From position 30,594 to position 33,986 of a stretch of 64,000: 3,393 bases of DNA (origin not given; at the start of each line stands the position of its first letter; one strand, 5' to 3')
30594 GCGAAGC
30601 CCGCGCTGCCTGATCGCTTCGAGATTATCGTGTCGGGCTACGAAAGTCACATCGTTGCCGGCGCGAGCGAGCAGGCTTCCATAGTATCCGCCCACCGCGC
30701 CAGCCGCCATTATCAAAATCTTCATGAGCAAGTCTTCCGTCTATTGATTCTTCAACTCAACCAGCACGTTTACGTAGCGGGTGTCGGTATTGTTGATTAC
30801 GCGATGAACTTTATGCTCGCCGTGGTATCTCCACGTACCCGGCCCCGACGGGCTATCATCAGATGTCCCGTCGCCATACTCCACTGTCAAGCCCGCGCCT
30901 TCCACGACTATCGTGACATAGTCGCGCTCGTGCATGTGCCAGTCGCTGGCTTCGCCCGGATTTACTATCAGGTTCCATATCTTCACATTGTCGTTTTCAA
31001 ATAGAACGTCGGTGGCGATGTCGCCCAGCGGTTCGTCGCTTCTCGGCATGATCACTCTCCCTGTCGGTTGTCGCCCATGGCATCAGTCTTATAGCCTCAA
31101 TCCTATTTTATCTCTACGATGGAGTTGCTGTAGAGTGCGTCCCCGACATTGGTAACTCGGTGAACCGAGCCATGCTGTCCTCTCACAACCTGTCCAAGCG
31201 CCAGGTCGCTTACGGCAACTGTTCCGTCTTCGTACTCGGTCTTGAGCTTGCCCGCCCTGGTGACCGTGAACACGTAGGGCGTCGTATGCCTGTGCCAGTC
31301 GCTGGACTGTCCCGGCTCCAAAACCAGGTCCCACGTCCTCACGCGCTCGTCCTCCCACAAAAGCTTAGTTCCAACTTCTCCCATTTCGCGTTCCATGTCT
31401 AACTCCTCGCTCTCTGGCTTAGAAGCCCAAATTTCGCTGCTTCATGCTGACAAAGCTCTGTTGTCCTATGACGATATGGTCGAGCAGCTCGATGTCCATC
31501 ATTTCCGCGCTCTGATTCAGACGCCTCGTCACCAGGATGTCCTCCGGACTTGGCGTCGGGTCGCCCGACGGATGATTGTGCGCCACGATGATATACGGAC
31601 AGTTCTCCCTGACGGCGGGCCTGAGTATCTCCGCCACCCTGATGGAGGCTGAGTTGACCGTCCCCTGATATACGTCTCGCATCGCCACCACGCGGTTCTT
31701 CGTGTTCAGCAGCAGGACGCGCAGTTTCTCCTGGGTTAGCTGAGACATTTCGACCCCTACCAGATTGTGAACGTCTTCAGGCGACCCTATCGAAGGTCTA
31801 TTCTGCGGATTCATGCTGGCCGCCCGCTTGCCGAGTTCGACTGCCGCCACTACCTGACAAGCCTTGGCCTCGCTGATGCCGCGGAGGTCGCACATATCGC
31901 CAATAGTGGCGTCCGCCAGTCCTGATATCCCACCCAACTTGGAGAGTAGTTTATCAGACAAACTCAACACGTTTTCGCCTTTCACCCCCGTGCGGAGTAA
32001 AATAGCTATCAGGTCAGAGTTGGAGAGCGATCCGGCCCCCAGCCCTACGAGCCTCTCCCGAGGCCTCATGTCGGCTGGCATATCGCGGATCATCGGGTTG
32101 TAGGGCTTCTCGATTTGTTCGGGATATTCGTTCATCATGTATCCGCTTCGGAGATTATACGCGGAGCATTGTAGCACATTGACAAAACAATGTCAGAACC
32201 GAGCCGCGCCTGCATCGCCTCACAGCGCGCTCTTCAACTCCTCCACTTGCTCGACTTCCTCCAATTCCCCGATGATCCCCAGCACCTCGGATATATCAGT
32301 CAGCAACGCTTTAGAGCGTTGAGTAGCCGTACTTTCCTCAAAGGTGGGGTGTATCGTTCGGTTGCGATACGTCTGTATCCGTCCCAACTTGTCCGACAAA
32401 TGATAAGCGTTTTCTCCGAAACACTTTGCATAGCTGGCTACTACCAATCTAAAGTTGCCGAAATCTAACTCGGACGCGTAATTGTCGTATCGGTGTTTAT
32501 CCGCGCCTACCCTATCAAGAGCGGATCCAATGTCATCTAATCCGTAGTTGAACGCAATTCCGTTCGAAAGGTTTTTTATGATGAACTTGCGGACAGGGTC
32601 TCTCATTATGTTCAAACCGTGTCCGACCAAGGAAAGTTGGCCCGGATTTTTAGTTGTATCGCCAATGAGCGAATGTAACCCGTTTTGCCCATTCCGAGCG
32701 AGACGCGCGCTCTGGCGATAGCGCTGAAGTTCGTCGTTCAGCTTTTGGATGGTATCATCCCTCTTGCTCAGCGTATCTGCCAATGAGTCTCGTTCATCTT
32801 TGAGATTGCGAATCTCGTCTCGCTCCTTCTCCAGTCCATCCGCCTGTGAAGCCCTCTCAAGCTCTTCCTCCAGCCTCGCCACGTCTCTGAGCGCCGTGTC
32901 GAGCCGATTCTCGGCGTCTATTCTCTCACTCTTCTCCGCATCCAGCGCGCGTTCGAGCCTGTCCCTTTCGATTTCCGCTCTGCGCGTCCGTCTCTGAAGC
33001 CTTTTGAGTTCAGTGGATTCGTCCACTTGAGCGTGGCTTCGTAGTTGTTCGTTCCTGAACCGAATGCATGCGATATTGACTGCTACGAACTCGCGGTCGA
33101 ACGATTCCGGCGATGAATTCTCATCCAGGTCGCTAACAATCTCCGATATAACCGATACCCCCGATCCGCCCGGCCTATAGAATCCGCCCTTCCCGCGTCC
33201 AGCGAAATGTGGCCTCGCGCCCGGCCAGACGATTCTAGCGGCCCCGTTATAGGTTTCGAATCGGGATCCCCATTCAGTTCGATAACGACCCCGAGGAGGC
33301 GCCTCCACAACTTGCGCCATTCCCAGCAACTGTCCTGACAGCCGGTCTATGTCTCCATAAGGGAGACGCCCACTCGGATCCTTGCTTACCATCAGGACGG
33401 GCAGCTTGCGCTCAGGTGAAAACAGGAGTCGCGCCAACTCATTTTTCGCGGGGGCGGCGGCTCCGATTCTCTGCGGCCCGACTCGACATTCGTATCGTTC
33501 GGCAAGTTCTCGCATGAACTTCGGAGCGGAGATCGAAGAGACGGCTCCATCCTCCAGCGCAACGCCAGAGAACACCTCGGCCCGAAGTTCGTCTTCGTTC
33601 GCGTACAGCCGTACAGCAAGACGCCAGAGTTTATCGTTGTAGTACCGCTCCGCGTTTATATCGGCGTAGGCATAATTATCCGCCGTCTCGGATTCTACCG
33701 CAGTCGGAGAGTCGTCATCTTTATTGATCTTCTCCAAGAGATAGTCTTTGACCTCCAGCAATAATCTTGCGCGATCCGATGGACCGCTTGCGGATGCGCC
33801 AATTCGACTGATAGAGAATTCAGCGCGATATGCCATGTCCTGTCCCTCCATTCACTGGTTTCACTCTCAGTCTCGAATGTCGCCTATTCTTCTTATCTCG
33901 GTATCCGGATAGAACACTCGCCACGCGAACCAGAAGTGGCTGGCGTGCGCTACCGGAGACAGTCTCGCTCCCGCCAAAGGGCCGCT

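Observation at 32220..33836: Orphan 538-aa protein with a coiled coil and a C-terminal HEPN (Rx4H) domain next to radC: candidate stand-alone defence or abortive-infection RNase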

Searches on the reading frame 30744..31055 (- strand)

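Call 93: search_protein_families(library=pfam, max_evalue=0.001, proteins=[window:30744-31055:-])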
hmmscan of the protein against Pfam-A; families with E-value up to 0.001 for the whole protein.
window:30744-31055:- (104 aa): 1 family
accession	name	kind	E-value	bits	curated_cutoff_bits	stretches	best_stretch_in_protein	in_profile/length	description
PF07883.17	Cupin_2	-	2.5e-05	24.3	27.2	1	30-92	4-62/70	Cupin domain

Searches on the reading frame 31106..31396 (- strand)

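Call 93: search_protein_families(library=pfam, max_evalue=0.001, proteins=[window:31106-31396:-])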
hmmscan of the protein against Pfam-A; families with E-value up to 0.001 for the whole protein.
window:31106-31396:- (97 aa): 1 family
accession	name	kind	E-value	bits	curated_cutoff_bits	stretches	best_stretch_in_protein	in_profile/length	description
PF07883.17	Cupin_2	-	4.3e-06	26.8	27.2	1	25-87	4-62/70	Cupin domain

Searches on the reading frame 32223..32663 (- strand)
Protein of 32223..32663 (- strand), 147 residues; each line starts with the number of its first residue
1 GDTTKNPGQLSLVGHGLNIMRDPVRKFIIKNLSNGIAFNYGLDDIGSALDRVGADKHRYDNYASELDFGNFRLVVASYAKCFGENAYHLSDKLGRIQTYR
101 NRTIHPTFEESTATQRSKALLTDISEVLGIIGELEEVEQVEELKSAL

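Call 27: search_protein_families(library=pfam, max_evalue=10, proteins=[window:32223-32663:-])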
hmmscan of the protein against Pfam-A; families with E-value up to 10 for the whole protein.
seq(147 aa): 0 families

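Call 29: search_solved_structures(query=A2, max_evalue=10, show_alignments=2)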
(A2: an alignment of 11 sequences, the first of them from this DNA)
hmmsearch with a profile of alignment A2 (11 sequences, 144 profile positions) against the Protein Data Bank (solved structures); distinct sequences matched with E-value up to 10: 6.
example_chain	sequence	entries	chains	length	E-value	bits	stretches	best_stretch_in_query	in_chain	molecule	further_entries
5ey0_B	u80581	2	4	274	0.36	13.9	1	37-127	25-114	GTP-sensing transcriptional pleiotropic repressor CodY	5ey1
7c3k_A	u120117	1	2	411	0.41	13.7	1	64-88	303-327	Immunity-related GTPase family member b10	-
8jqy_A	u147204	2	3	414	0.41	13.7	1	64-88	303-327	Immunity-related GTPase family member b10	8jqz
8c7o_A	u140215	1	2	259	0.66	13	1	47-127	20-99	Global transcriptional regulator CodY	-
8c7s_A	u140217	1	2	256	0.69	13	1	48-127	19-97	Global transcriptional regulator CodY (Fragment)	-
2qip_A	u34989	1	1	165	0.91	12.6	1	37-88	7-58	Protein of unknown function VPA0982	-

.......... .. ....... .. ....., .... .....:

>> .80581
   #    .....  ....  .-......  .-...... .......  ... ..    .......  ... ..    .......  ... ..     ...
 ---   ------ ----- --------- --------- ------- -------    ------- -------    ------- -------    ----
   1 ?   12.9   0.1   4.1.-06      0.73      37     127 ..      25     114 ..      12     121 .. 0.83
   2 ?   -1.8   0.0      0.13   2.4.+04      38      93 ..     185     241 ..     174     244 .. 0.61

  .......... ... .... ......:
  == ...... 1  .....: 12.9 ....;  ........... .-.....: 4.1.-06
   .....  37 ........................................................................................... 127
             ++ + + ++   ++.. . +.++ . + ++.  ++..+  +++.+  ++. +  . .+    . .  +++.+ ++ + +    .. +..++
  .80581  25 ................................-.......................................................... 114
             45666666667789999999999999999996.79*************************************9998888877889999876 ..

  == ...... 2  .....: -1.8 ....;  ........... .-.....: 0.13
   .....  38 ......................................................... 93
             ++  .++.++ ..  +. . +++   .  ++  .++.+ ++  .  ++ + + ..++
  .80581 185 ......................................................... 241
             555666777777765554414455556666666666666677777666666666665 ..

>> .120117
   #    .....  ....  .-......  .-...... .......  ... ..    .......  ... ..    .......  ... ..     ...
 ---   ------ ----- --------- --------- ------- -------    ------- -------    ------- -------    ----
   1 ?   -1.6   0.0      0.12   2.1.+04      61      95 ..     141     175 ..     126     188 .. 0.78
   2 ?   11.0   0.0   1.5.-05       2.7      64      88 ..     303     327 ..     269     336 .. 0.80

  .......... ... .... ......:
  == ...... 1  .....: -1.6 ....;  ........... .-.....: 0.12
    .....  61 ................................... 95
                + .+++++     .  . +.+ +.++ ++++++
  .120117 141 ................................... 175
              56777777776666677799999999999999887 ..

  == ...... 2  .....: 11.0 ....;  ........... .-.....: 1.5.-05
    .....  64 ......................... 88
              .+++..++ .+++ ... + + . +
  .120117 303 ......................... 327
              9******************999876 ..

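Call 37: predict_structure(alignment_id=A2)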
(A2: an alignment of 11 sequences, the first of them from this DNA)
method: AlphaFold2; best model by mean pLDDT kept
length: 147 residues; sequences in the alignment: 11
mean_pLDDT: 70.4   pTM: 0.69
mean pLDDT of the five models: 70.4, 69.6, 65.2, 63.1, 62.5
residues with pLDDT >= 90: 1; 70-90: 78; 50-70: 59; < 50: 9
segments of 3 or more residues with pLDDT < 50: 1-3, 105-108
pLDDT, mean of each block of 10 residues (from residue 1): 51 63 76 73 62 57 62 74 80 81 53 72 88 86 78
secondary structure, 60 per line:
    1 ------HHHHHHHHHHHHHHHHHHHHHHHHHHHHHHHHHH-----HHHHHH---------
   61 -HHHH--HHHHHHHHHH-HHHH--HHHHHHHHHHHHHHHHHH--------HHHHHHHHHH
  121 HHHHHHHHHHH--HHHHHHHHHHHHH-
elements in order: H7-40 H46-51 H62-65 H68-77 H79-82 H85-102 H111-131 H134-146

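Call 45: fold_search(model_id=the predicted structure, library=pdb)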
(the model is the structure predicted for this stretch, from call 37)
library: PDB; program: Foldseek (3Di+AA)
matches with E <= 10: 67; with E <= 0.001: 0
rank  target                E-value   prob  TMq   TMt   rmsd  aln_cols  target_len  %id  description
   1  6n1l                  2.6e+00  0.09  0.24  0.24  14.7       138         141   15  The complement inhibitory domain of B. burgdorferi BBK32. (released 2019-03-27)
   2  9k7t_A                3.0e+00  0.20  0.26  0.38   7.9        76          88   14  Crystal structure of designed zinc-induced homotetramer C4-Zn1-HEHE-1 (released 2025-10-29)
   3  6dg6_C                3.2e+00  0.10  0.22  0.29  11.2       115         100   14  Structure of a de novo designed Interleukin-2/Interleukin-15 mimetic (released 2019-01-16)
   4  2q0o_C                3.3e+00  0.23  0.31  0.49  11.7        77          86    9  Crystal structure of an anti-activation complex in bacterial quorum sensing (released 2007-09-25)
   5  4xzc_A                3.9e+00  0.04  0.20  0.08  19.8       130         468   15  The crystal structure of Kupe virus nucleoprotein (released 2015-09-02)
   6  4yjw                  4.5e+00  0.06  0.26  0.25  16.7       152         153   12  Crystal structure of a DUF3829 family protein (BVU_3067) from Bacteroides vulgatus ATCC 8482 at 1.80 A resolution (released 2015-03-18)
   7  5liv_B                4.8e+00  0.06  0.28  0.15   8.9       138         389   13  Crystal structure of myxobacterial CYP260A1 (released 2016-11-23)
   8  5xsd_L                5.6e+00  0.14  0.39  0.45   9.5       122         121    9  XylFII-LytSN complex mutant - D103A (released 2017-08-02)
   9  3jbi_V                5.6e+00  0.03  0.20  0.22  15.2       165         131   10  MDFF model of the vinculin tail domain bound to F-actin (released 2015-11-04)
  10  2q0o_D                5.9e+00  0.16  0.31  0.49  11.0        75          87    8  Crystal structure of an anti-activation complex in bacterial quorum sensing (released 2007-09-25)
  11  3sj5_A                5.9e+00  0.11  0.30  0.25   9.7       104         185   15  I5F Mutant Structure of T. Tengcongensis H-NOX (released 2011-07-20)
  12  8dz8_B                5.9e+00  0.09  0.28  0.41  11.5       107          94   13  Neoleukin 4, a de novo designed IL-4 mimetic (released 2023-03-29)
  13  2gz6_B                5.9e+00  0.06  0.25  0.13  10.6       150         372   12  Crystal Structure Of Anabaena sp. CH1 N-acetyl-D-glucosamine 2-epimerase At 2.0 A (released 2007-02-27)
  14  5l75_G                5.9e+00  0.03  0.17  0.09  17.3       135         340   16  A protein structure (released 2017-08-16)
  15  2l6h_MODEL_1_A        5.9e+00  0.02  0.17  0.17  17.5       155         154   17  Fat domain of focal adhesion kinase tethered to LD4 motif of paxillin via GGS linker (released 2012-05-30)
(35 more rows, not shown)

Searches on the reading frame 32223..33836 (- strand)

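Call 4: search_protein_families(library=pfam, proteins=[window:32223-33836:-], max_evalue=1)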
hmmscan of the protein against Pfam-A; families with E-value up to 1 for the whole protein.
window:32223-33836:- (538 aa): 6 families
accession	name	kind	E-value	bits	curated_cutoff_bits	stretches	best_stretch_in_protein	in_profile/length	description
PF25443.1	ANG-1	-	0.0078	16.8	28.5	1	337-391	43-97/105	ANG-1-like domain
PF25764.1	KIF21A_4th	-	0.02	15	33.1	1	265-375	52-149/183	KIF21A-like domain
PF13166.12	AAA_13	-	0.18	10.9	36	1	296-386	397-484/713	AAA domain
PF02601.20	Exonuc_VII_L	-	0.46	10.4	35.9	1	272-381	166-277/315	Exonuclease VII, large subunit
PF19491.4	DUF6026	-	0.53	10.7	26.6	0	339-354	19-34/51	Family of unknown function (DUF6026)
PF23921.1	DUF7260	-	0.93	9.3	27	0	279-365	116-199/242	Domain of unknown function (DUF7260)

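Call 5: search_protein_families(library=padloc, proteins=[window:32223-33836:-], max_evalue=1)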
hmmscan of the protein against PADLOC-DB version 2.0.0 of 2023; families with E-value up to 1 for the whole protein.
window:32223-33836:- (538 aa): 17 families
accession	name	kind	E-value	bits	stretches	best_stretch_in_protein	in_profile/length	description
PDLC04161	HEC-07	-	1.3e-09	35.5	1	101-208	140-258/553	-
PDLC03859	LmuB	-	0.0019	15.5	1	270-381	182-310/611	-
PDLC00551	JetC2|JetC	-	0.0023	13.8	1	272-377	279-383/1365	DUF3584 domain; MukB-like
PDLC02756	PbeC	-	0.003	14.6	1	262-378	357-473/643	PbeC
PDLC00519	JetC1|JetC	-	0.0032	13.7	1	276-386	638-749/1097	DUF3584 domain; MukB-like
PDLC03865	LmuB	-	0.0066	12.7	1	274-375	329-437/1007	-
PDLC00553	JetC2|JetC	-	0.013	11.4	1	282-380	789-887/1361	DUF3584 domain; MukB-like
PDLC02730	PbeC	-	0.026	11.2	1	273-376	358-485/651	PbeC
PDLC00582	JetC3|JetC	-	0.03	10.1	1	275-374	926-1026/1472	DUF3584 domain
PDLC03868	LmuB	-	0.032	10.5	1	262-385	325-448/1035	-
PDLC03976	PD-Lambda-1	-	0.049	10.5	1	262-382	25-137/491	-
PDLC00512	JetC1|JetC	-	0.05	9.6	1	237-378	670-806/1123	DUF3584 domain; MukB-like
PDLC03863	LmuB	-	0.1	9.2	1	284-374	350-438/610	-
PDLC00554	JetC2|JetC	-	0.16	9.2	1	231-378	230-379/390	DUF3584 domain; MukB-like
PDLC05062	PDC-S66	-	0.34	8.3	1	279-379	5-105/282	-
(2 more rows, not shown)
